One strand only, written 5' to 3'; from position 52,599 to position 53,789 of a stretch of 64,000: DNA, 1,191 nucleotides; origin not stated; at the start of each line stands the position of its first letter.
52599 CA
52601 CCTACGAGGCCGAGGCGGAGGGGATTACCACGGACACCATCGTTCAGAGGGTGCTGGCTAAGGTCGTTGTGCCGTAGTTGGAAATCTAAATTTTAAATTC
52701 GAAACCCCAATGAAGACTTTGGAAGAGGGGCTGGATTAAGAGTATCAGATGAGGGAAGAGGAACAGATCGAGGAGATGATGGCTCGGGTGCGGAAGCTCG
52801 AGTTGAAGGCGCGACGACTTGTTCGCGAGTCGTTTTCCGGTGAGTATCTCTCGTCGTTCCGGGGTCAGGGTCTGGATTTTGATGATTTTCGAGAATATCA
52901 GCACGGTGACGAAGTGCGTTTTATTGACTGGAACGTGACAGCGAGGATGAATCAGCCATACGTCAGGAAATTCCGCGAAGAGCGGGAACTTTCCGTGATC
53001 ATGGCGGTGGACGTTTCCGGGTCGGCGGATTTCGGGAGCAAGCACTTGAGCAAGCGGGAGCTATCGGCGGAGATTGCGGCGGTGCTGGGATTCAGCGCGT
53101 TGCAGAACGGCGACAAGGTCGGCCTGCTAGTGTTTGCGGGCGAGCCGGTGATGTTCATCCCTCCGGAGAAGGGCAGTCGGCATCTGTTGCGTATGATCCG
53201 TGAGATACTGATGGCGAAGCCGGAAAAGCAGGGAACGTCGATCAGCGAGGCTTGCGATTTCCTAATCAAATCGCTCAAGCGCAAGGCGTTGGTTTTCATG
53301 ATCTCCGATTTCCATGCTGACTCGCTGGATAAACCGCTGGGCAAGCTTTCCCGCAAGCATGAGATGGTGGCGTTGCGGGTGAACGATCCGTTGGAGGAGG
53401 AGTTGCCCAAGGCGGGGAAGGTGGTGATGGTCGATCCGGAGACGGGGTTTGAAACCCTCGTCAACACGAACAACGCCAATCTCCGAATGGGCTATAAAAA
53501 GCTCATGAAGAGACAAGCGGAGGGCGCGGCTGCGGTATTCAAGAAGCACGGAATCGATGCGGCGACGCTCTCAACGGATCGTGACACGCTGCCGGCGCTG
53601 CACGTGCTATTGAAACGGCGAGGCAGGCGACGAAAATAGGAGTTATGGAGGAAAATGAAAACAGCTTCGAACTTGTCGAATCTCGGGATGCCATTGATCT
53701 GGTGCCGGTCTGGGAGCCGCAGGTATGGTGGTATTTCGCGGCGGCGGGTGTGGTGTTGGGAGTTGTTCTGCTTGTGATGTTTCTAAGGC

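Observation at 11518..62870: Dispersed heptad-periodic AT-rich elements are all co-oriented on one DNA strand and each abuts a start codon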

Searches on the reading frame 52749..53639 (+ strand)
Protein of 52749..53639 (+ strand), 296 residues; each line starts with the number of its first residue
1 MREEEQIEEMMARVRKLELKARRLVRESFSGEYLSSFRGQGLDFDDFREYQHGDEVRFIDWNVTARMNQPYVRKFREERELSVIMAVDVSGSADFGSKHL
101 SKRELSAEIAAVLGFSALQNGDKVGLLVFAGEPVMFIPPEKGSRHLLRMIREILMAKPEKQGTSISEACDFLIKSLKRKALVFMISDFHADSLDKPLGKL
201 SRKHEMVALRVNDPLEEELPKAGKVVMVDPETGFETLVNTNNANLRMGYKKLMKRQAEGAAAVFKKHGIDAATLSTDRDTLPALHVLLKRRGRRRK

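Call 44: search_protein_families(library=pfam, proteins=[window:52749-53639:+])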
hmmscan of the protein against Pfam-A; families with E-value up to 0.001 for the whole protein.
window:52749-53639:+ (296 aa): 2 families
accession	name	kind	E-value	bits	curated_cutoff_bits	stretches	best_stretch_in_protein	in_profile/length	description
PF01882.25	DUF58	-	6.3e-79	264.6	23.4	1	46-257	1-214/216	Protein of unknown function DUF58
PF13519.12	VWA_2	-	3e-14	54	27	1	83-188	1-106/107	von Willebrand factor type A domain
